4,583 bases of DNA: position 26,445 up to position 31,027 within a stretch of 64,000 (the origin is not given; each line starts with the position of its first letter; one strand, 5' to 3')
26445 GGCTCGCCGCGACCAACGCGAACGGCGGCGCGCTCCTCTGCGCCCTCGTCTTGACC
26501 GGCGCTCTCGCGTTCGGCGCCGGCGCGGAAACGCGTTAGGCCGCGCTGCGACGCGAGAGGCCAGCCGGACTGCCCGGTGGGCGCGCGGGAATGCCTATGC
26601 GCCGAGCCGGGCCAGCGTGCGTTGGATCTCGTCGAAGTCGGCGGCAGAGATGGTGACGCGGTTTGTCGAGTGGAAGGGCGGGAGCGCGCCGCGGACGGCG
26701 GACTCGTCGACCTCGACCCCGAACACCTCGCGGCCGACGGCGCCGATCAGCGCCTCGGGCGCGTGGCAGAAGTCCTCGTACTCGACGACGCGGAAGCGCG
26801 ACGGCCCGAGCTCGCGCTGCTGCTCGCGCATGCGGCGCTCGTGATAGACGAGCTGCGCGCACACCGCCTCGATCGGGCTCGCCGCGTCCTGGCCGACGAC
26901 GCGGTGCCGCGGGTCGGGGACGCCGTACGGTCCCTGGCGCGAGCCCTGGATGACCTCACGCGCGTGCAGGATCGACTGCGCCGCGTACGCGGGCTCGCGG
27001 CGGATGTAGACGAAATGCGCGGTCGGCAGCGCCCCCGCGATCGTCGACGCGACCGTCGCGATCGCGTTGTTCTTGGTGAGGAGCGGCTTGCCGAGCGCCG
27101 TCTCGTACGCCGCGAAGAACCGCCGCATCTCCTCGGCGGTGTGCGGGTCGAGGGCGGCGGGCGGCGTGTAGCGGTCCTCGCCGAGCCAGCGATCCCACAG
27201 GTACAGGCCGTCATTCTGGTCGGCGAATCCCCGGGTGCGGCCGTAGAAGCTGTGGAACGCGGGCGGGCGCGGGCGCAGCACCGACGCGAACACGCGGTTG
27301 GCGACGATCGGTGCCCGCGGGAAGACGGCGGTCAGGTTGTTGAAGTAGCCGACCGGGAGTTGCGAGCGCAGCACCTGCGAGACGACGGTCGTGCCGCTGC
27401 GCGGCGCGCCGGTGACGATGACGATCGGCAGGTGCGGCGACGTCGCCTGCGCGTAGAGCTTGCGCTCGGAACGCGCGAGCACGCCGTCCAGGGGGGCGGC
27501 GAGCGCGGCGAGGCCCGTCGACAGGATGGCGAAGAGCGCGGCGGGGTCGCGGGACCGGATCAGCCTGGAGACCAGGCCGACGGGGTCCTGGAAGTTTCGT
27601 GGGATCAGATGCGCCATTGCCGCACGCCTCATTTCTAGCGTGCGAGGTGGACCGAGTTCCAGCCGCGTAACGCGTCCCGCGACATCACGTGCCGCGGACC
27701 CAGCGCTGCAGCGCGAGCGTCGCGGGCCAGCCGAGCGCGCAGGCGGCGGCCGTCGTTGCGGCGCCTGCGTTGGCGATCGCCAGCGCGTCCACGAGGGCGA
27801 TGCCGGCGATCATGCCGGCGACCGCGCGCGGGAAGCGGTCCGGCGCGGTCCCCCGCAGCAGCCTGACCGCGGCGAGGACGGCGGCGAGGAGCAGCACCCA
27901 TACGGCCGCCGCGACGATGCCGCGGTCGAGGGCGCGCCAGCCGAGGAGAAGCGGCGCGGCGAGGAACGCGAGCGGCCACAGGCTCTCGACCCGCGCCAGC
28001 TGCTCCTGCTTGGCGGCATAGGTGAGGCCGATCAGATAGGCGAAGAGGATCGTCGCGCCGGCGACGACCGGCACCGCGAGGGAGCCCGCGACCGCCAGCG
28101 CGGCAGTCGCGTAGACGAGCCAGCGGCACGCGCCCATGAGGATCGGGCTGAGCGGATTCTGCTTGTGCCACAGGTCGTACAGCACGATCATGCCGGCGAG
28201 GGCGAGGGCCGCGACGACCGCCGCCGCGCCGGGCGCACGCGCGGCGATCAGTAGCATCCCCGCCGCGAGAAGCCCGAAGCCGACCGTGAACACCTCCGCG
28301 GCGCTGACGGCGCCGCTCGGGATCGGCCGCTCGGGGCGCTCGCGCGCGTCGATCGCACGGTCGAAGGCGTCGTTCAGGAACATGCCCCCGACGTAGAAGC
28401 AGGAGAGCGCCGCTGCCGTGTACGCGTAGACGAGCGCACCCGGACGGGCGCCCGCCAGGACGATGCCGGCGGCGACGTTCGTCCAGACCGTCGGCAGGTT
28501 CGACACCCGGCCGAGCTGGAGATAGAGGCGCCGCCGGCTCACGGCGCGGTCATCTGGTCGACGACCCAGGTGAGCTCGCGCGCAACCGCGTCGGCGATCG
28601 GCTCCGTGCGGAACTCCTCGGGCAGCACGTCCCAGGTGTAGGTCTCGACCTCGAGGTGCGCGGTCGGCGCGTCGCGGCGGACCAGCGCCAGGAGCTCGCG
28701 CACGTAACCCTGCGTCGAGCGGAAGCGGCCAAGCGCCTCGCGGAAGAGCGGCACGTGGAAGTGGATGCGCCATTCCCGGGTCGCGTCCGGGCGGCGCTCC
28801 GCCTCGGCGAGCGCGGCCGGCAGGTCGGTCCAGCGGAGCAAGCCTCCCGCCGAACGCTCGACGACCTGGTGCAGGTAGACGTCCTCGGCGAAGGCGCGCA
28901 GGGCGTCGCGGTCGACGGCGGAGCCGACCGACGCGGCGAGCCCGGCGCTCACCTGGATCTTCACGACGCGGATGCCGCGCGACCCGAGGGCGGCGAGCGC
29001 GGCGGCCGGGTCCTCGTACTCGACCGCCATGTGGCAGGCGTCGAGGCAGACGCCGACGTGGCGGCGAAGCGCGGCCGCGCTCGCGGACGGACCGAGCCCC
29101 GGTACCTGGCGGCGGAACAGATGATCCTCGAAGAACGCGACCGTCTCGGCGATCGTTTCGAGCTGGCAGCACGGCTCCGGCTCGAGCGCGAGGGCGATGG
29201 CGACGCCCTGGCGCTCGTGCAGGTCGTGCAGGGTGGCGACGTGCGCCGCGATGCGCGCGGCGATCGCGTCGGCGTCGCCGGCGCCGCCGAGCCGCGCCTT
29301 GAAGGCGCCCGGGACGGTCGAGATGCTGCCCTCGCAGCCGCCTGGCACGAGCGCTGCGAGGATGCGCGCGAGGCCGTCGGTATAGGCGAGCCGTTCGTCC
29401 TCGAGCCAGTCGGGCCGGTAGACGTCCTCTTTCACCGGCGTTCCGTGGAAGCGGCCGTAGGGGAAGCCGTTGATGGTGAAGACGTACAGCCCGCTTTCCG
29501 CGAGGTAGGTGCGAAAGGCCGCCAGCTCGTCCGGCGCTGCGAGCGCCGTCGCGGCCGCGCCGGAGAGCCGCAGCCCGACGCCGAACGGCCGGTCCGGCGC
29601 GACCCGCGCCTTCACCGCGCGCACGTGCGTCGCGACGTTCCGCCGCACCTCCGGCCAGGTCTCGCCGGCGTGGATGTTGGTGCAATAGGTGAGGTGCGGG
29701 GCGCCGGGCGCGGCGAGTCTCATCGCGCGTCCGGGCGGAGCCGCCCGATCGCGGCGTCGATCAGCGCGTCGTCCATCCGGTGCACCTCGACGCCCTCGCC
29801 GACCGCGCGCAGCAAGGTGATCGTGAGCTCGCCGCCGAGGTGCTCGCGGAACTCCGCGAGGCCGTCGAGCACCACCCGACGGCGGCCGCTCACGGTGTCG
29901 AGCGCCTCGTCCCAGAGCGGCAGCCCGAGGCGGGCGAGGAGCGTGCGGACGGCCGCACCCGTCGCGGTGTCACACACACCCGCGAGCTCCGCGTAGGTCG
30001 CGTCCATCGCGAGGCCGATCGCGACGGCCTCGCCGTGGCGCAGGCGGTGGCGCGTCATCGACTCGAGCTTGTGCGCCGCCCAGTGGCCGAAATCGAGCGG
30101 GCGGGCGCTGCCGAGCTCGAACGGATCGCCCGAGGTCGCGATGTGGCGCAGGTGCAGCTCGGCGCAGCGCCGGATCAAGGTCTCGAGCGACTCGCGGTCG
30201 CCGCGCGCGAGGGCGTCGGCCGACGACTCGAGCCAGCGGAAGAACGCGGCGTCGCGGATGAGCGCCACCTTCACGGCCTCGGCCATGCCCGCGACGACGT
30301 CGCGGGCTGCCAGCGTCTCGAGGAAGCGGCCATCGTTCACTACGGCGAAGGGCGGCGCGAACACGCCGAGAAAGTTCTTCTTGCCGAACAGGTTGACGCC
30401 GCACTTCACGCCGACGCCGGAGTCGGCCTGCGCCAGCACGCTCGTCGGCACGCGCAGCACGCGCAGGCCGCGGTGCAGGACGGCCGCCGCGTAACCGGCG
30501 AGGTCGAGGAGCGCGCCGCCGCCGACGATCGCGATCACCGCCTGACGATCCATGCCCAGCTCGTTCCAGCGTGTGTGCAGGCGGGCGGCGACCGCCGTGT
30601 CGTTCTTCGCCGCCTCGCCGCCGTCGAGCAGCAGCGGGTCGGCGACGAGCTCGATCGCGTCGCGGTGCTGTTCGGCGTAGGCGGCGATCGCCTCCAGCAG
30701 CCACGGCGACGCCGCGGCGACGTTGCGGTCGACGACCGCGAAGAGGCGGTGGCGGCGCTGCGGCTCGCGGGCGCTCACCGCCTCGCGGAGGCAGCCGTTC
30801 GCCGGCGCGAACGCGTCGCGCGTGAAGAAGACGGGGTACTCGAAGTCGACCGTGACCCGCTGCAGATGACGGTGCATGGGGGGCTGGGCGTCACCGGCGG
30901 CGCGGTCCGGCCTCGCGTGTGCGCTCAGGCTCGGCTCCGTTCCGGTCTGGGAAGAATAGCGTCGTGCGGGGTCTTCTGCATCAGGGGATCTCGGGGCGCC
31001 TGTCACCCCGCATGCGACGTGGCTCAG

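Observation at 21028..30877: Complete but rearranged ebo (eboA-F) gene set, split into two convergent operons with extra enzymes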

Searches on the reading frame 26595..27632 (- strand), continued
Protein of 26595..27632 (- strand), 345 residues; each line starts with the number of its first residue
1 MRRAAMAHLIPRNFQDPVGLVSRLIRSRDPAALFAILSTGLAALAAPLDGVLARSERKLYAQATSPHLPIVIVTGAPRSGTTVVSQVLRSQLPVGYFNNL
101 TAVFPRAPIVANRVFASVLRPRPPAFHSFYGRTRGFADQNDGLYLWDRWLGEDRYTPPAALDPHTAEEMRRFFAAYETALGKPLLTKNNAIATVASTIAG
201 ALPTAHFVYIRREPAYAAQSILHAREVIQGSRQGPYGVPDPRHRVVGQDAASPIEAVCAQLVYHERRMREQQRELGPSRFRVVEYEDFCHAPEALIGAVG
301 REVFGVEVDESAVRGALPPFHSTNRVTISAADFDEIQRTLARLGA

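Call 73: fold_search(model_id=the predicted structure, library=pdb)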
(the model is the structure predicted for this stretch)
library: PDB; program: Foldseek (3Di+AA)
matches with E <= 10: 791; with E <= 0.001: 28
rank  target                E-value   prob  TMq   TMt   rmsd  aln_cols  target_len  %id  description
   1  2z6v                  2.3e-09  1.00  0.53  0.48  10.6       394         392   16  Crystal structure of sulfotransferase STF9 from Mycobacterium avium (released 2008-09-09)
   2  2zq5                  5.7e-08  1.00  0.52  0.50   9.6       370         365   15  Crystal structure of sulfotransferase STF1 from Mycobacterium tuberculosis H37Rv (type1 form) (released 2009-09-29)
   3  3ap3_B                1.6e-06  1.00  0.40  0.47  11.3       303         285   15  Crystal structure of human tyrosylprotein sulfotransferase-2 complexed with PAP (released 2011-10-26)
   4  9wwe                  2.7e-06  1.00  0.40  0.45  11.5       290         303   16  Crystal structure of human tyrosylprotein sulfotransferase 2 (TPST2) in cation-bound state (released 2025-12-31)
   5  4gox                  3.0e-06  1.00  0.40  0.48   9.1       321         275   15  Sulfotransferase Domain from the Synechococcus PCC 7002 Olefin Synthase (released 2012-10-17)
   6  3ap3_C                4.1e-06  1.00  0.39  0.46  10.4       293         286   14  Crystal structure of human tyrosylprotein sulfotransferase-2 complexed with PAP (released 2011-10-26)
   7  4gbm                  6.5e-06  1.00  0.38  0.45  12.5       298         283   13  Sulfotransferase Domain from the Curacin Biosynthetic Pathway (released 2012-10-17)
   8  3ap2_B                7.2e-06  1.00  0.41  0.46  11.8       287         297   15  Crystal structure of human tyrosylprotein sulfotransferase-2 complexed with PAP,C4 peptide, and phosphate ion (released 2011-10-26)
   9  3ap3_A                8.4e-06  1.00  0.38  0.46  10.5       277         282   14  Crystal structure of human tyrosylprotein sulfotransferase-2 complexed with PAP (released 2011-10-26)
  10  5wri_A                8.4e-06  1.00  0.39  0.48   9.9       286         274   16  Crystal structure of human tyrosylprotein sulfotransferase-1 complexed with PAP and C4 peptide (released 2017-09-13)
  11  3ap1_A                9.3e-06  1.00  0.41  0.46  11.4       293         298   15  Crystal structure of human tyrosylprotein sulfotransferase-2 complexed with PAP and C4 peptide (released 2011-10-26)
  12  5wrj_A                1.5e-05  1.00  0.38  0.46  11.5       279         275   14  Crystal structure of human tyrosylprotein sulfotransferase-1 complexed with PAP and gastrin peptide (released 2017-09-06)
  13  3ap1_B                2.9e-05  1.00  0.40  0.45  11.4       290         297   16  Crystal structure of human tyrosylprotein sulfotransferase-2 complexed with PAP and C4 peptide (released 2011-10-26)
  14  5wrj_C                3.2e-05  1.00  0.39  0.48  11.5       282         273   14  Crystal structure of human tyrosylprotein sulfotransferase-1 complexed with PAP and gastrin peptide (released 2017-09-06)
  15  3ap2_A                5.3e-05  1.00  0.36  0.40   9.6       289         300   15  Crystal structure of human tyrosylprotein sulfotransferase-2 complexed with PAP,C4 peptide, and phosphate ion (released 2011-10-26)
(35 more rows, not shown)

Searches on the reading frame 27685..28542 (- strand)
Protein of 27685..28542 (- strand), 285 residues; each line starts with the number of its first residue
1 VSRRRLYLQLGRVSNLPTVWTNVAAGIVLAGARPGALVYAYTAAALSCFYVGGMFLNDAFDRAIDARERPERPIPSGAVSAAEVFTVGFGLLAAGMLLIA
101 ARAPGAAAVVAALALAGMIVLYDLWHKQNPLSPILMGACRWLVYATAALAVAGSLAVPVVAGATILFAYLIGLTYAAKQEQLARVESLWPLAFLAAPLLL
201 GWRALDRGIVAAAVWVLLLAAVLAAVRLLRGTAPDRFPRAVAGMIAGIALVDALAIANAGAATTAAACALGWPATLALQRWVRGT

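Call 6: search_protein_families(library=pfam, proteins=[window:27685-28542:-], max_evalue=0.01)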
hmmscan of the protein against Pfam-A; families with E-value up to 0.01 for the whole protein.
window:27685-28542:- (285 aa): 1 family
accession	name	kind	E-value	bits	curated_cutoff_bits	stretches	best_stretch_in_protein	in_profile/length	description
PF01040.23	UbiA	-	1.1e-18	67.9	34.2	1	23-176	5-160/250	UbiA prenyltransferase family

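Call 7: search_protein_families(library=ncbifam, proteins=[window:27685-28542:-], max_evalue=0.01)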
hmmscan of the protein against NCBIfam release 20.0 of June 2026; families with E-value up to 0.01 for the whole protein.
window:27685-28542:- (285 aa): 13 families
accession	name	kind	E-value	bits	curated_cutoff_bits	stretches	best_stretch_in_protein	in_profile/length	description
NF045897.1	SCO3242_trans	equivalog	6.4e-32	111.3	260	1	8-283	3-285/287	SCO3242 family prenyltransferase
NF035940.1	prenyl_rel_EboC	equivalog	2.4e-30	106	250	1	7-265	2-272/292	UbiA-like protein EboC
NF009523.0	PRK12884.1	equivalog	1.2e-13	50.9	269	1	7-131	7-129/279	prenyltransferase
NF009521.0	PRK12882.1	equivalog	5.5e-13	48.8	296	1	5-131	6-131/280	geranylgeranylglycerol-phosphate geranylgeranyltransferase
TIGR01473.1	cyoE_ctaB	equivalog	7.1e-10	39.1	210.3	1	7-168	3-169/281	heme o synthase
NF005742.0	PRK07566.1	equivalog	1.8e-09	37.2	313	1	14-122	39-147/315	chlorophyll synthase ChlG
TIGR02056.1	ChlG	equivalog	1.3e-07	31.5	436.45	1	17-206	25-229/306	chlorophyll synthase ChlG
TIGR01476.1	chlor_syn_BchG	subfamily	2.1e-06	27.4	212.3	1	14-143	11-136/283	(bacterio)chlorophyll synthase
NF009522.0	PRK12883.1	equivalog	2.8e-06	27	353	1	43-173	45-168/279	geranylgeranylglycerol-phosphate geranylgeranyltransferase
NF003348.0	PRK04375.1-1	equivalog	3.2e-05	23.5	285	1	22-168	21-167/292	heme o synthase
NF003349.0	PRK04375.1-2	equivalog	3.6e-05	23.1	246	1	21-156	43-181/318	heme o synthase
NF009058.0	PRK12392.1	subfamily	0.00035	19.7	494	1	24-95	34-112/333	bacteriochlorophyll c synthase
NF009524.0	PRK12886.1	equivalog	0.0042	16.5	387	1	34-190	39-197/291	prenyltransferase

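Call 34: search_solved_structures(query=window:27685-28542:-, max_evalue=0.01)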
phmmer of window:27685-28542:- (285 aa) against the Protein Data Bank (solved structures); distinct sequences matched with E-value up to 0.01: 3.
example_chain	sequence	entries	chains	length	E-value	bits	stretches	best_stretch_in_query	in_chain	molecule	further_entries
9sas_C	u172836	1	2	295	1.2e-06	31.6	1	17-154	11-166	Chlorophyll a synthase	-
6m31_A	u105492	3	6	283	1.5e-06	31.3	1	2-161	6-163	Digeranylgeranylglyceryl phosphate synthase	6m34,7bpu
9sau_C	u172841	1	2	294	1.7e-06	31.1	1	17-155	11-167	Chlorophyll a synthase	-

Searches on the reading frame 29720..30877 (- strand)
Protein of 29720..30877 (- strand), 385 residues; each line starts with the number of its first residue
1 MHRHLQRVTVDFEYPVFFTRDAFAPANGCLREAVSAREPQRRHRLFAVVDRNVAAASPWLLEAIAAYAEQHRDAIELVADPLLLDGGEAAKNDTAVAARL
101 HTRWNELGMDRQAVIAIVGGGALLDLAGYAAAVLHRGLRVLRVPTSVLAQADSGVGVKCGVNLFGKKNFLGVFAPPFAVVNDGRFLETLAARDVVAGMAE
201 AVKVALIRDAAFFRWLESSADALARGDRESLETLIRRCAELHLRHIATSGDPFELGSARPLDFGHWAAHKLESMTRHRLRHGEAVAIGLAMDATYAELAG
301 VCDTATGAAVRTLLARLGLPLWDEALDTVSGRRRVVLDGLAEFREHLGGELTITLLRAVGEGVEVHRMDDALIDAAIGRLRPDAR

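Call 6: search_protein_families(library=pfam, proteins=[window:29720-30877:-], max_evalue=0.01)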
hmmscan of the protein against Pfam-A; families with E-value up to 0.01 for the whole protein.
window:29720-30877:- (385 aa): 3 families
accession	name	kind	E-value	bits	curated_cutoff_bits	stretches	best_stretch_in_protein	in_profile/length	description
PF24621.2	DHQS_C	-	1.3e-34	119.7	27.6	1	197-324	1-127/144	3-dehydroquinate synthase C-terminal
PF01761.26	DHQ_synthase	-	1.5e-30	105.7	24.2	1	84-194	4-113/115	3-dehydroquinate synthase N-terminal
PF13685.12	Fe-ADH_2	-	0.0073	16.8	28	0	94-184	60-143/149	Iron-containing alcohol dehydrogenase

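Call 7: search_protein_families(library=ncbifam, proteins=[window:29720-30877:-], max_evalue=0.01)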
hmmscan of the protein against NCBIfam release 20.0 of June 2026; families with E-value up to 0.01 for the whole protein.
window:29720-30877:- (385 aa): 6 families
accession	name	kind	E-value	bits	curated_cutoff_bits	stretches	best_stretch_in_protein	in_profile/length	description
NF004852.0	PRK06203.1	equivalog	6.5e-163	542.3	333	1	3-381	13-392/407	3-dehydroquinate synthase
TIGR01357.1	aroB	equivalog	1.5e-61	208.5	305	1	32-368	12-334/344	3-dehydroquinate synthase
TIGR04425.1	P_lya_rel_AroB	hypoth_equivalog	2.1e-43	148.7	400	1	65-368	38-332/348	AroB-related putative sugar phosphate phospholyase (cyclizing)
NF010627.0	PRK14021.1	equivalog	7.5e-37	126.9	565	1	86-379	245-539/542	bifunctional shikimate kinase/3-dehydroquinate synthase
NF010556.0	PRK13951.1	equivalog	7.5e-24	84.4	560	1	80-300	207-420/492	bifunctional shikimate kinase AroK/3-dehydroquinate synthase AroB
NF002022.0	PRK00843.1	equivalog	3.5e-06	26.2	413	1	112-293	88-279/350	NAD(P)-dependent glycerol-1-phosphate dehydrogenase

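Call 32: search_solved_structures(query=window:29720-30877:-, max_evalue=0.00001)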
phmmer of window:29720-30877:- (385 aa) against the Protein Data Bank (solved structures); distinct sequences matched with E-value up to 0.00001: 16.
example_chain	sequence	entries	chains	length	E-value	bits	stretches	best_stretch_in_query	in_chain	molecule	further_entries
3okf_A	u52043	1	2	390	2.3e-40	141.9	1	108-378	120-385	3-dehydroquinate synthase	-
6lk2_A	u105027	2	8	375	4.7e-40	140.9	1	79-378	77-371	3-dehydroquinate synthase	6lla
5eks_A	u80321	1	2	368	2.6e-38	135.2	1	77-376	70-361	3-dehydroquinate synthase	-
3qbd_A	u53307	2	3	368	8.1e-37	130.3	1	93-322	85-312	3-dehydroquinate synthase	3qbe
3zok_A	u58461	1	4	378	9.5e-37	130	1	51-322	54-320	3-DEHYDROQUINATE SYNTHASE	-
5hvn_A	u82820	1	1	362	9.4e-35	123.5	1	80-303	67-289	3-dehydroquinate synthase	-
6c5c_A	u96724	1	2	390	4e-33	118.1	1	86-361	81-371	3-dehydroquinate synthase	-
7u5s_A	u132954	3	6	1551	7.3e-32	114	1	87-360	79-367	Pentafunctional AROM polypeptide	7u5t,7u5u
1ujn_A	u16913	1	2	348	1.3e-30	109.9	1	79-303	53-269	dehydroquinate synthase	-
6hqv_A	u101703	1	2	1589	3.1e-30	108.6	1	109-365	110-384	Pentafunctional AROM polypeptide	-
4p53_A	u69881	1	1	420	9.5e-30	107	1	13-379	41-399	Cyclase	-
3clh_A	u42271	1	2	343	4.1e-29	104.9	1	82-342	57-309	3-dehydroquinate synthase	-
1dqs_A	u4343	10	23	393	1e-28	103.6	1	110-364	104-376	PROTEIN (3-DEHYDROQUINATE SYNTHASE) | 3-DEHYDROQUINATE SYNTHASE | Pentafunctional AROM polypeptide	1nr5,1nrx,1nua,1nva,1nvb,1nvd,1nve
2d2x_A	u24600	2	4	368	3e-28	102.1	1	62-301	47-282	2-deoxy-scyllo-inosose synthase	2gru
1xag_A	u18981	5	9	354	5.3e-23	84.8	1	110-294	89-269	3-dehydroquinate synthase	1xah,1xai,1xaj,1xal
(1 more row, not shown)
